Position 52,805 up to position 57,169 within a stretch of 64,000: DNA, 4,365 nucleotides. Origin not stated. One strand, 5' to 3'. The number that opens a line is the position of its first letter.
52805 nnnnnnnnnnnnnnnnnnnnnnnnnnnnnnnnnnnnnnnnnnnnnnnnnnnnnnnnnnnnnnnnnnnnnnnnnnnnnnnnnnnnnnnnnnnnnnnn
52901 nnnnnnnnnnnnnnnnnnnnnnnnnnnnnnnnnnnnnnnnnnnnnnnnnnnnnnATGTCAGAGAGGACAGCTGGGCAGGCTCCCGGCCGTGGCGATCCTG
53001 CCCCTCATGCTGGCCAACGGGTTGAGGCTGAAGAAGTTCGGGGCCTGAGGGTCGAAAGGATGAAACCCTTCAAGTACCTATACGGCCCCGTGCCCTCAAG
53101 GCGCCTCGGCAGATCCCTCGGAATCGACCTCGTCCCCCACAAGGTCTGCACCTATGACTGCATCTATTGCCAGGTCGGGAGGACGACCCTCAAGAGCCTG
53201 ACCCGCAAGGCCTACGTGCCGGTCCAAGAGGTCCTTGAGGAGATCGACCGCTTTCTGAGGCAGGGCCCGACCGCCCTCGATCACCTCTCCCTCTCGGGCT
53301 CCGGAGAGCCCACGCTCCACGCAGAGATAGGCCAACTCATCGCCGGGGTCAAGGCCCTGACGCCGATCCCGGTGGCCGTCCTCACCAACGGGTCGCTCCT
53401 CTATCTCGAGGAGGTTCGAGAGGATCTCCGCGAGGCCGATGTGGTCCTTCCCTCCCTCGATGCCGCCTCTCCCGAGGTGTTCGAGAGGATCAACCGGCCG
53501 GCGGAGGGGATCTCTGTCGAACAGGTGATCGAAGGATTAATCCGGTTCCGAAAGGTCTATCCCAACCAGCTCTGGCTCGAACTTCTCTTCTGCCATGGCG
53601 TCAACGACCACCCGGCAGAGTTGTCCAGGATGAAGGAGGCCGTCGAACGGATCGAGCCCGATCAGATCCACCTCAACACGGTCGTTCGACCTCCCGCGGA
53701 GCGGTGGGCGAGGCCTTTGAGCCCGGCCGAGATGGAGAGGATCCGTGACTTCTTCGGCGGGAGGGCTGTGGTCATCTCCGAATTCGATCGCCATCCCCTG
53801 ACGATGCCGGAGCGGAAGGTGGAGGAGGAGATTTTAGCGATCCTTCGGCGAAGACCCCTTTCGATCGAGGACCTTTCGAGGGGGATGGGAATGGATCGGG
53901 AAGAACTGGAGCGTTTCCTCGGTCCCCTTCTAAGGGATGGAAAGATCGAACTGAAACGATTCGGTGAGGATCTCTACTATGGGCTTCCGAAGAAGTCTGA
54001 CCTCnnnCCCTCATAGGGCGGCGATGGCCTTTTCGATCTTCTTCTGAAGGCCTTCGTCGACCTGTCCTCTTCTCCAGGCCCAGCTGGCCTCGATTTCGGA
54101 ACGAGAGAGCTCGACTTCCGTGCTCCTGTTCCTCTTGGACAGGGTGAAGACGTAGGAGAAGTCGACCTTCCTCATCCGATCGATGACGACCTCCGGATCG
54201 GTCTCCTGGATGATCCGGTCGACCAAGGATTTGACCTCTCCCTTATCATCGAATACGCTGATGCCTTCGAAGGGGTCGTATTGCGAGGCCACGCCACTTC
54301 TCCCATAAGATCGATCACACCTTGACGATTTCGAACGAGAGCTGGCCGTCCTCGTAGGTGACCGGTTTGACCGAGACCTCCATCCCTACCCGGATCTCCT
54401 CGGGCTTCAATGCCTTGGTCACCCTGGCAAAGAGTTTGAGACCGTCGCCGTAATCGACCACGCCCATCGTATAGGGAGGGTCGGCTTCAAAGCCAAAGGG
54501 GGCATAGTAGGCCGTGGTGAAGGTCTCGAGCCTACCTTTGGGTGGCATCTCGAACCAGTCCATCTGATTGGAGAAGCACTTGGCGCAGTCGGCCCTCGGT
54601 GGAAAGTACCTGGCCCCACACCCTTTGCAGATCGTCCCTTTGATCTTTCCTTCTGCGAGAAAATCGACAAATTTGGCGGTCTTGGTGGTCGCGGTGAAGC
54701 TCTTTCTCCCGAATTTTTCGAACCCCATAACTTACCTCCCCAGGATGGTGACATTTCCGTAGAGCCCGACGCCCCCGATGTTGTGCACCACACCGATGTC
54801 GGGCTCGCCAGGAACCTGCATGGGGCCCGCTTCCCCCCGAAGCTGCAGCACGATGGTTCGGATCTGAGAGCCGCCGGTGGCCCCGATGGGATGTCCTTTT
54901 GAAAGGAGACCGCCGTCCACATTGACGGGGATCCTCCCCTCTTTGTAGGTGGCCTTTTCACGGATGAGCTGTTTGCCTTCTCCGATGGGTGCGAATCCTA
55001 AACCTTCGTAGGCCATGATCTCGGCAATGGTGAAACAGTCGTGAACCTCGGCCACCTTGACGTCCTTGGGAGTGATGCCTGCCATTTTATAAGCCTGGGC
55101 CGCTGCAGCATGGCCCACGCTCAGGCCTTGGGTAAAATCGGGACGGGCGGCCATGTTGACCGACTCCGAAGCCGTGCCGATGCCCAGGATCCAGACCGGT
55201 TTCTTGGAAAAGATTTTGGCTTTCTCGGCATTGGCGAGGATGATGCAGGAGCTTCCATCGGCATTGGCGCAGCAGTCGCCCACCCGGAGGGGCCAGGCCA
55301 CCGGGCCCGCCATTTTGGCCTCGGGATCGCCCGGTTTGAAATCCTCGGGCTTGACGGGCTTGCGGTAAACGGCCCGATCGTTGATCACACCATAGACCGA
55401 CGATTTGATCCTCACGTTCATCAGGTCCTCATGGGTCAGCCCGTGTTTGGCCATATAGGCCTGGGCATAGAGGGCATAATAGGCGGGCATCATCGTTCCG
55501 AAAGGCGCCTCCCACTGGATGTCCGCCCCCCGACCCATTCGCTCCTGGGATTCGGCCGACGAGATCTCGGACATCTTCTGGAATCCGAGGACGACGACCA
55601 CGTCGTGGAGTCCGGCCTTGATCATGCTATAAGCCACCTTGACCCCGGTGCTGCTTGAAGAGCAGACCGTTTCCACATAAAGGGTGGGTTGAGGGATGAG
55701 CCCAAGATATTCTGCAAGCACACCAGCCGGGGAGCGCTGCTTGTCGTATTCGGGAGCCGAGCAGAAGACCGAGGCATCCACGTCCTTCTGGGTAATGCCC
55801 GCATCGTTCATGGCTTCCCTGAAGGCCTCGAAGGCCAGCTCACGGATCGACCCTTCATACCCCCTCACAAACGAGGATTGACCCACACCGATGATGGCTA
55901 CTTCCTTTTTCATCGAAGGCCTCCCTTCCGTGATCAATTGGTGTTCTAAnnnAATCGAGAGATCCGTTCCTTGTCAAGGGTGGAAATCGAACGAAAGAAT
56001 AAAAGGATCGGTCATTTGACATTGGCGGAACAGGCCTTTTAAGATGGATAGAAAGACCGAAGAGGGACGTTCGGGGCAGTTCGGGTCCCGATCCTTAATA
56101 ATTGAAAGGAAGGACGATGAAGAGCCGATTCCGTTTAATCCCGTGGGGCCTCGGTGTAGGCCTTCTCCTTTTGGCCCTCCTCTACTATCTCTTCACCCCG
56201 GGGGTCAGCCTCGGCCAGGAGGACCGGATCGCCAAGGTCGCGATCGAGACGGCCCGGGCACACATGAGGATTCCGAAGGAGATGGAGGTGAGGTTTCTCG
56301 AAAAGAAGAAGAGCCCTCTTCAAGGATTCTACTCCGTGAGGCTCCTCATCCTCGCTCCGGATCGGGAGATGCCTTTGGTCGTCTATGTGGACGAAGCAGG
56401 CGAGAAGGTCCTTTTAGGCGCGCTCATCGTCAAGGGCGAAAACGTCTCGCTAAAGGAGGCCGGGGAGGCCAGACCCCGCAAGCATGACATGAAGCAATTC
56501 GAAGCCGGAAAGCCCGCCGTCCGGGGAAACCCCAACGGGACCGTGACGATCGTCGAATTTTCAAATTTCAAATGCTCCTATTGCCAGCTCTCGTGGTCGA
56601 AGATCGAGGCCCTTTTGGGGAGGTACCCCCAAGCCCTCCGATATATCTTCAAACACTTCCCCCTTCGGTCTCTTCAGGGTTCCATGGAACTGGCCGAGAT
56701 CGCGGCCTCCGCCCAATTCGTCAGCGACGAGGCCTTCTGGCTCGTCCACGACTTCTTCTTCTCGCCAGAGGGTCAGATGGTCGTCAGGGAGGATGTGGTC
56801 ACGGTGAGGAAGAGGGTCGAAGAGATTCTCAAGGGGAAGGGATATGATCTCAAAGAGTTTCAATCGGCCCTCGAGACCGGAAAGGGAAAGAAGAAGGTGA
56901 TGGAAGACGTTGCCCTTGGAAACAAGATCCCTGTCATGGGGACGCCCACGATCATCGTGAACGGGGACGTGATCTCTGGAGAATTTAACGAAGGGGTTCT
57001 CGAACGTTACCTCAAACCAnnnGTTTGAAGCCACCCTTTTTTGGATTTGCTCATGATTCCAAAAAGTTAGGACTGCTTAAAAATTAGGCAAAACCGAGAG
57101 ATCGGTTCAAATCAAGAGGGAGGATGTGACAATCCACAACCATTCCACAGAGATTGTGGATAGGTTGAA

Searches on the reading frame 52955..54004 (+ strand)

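Call 20: search_protein_families(library=pfam, proteins=[window:52955-54004:+], max_evalue=0.0001)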
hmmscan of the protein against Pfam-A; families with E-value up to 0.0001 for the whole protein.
window:52955-54004:+ (350 aa): 1 family
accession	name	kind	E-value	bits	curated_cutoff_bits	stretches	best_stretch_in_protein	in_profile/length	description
PF04055.27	Radical_SAM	-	1e-19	71.8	29.5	1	61-220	3-158/166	Radical SAM superfamily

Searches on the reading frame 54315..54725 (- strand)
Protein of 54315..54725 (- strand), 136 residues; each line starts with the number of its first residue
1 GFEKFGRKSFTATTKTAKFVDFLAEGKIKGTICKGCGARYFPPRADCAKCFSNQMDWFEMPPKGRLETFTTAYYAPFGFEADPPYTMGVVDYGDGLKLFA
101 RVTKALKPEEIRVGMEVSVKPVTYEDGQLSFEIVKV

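Call 58: search_protein_families(library=pfam, proteins=[window:54315-54725:-], max_evalue=0.01)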
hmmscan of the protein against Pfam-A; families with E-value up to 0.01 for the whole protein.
window:54315-54725:- (136 aa): 2 families
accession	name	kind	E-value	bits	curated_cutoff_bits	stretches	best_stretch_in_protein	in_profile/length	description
PF01796.24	OB_ChsH2_C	-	2.1e-15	56.8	27.1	1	57-119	1-62/65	ChsH2, C-terminal OB-fold domain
PF12172.15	zf-ChsH2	-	9.9e-12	44.9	23.2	1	23-55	4-36/37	ChsH2, rubredoxin-like zinc ribbon domain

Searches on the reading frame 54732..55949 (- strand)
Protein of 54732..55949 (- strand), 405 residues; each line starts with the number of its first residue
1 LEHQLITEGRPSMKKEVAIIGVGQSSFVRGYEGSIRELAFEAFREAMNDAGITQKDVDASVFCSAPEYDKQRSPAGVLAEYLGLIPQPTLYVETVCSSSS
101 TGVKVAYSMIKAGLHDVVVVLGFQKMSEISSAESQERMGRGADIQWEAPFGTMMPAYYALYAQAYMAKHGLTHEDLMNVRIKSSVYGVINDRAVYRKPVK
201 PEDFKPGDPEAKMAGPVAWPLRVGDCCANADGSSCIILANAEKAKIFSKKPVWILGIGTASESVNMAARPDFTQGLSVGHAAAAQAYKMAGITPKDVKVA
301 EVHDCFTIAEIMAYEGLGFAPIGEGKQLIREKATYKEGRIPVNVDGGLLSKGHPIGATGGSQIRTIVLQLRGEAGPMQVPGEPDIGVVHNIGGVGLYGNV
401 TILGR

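Call 20: search_protein_families(library=pfam, proteins=[window:54732-55949:-], max_evalue=0.0001)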
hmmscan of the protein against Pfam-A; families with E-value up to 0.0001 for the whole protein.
window:54732-55949:- (405 aa): 4 families
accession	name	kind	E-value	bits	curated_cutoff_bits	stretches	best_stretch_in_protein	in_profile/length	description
PF22691.2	Thiolase_C_1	-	5.8e-42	143.3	28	1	258-405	1-144/144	Thiolase C-terminal domain-like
PF00108.29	Thiolase_N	-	2e-14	54.1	26.4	1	33-185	21-182/260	Thiolase, N-terminal domain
PF02803.24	Thiolase_C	-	2.9e-11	43.5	27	1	280-375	25-102/123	Thiolase, C-terminal domain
PF00109.32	ketoacyl-synt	-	8.6e-08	32.5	20.8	1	88-139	166-217/252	Beta-ketoacyl synthase, N-terminal domain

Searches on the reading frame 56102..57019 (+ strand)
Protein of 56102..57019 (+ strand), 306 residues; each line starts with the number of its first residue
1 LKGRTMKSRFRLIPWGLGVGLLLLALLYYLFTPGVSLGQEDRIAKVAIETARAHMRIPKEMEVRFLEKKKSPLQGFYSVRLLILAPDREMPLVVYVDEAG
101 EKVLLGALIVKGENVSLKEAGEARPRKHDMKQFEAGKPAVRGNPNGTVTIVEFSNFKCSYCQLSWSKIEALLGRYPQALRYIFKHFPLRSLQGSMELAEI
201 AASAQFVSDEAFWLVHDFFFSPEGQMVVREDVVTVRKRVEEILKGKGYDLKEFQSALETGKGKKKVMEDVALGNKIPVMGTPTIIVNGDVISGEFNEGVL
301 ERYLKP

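Call 20: search_protein_families(library=pfam, proteins=[window:56102-57019:+], max_evalue=0.0001)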
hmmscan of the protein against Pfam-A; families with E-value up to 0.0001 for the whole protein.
window:56102-57019:+ (306 aa): 2 families
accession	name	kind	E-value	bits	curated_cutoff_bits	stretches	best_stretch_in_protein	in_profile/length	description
PF13462.12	Thioredoxin_4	-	1.1e-18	68.4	23.2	1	136-300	3-159/165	Thioredoxin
PF01323.26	DSBA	-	1e-13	51.9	25.6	1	236-304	122-190/191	DSBA-like thioredoxin domain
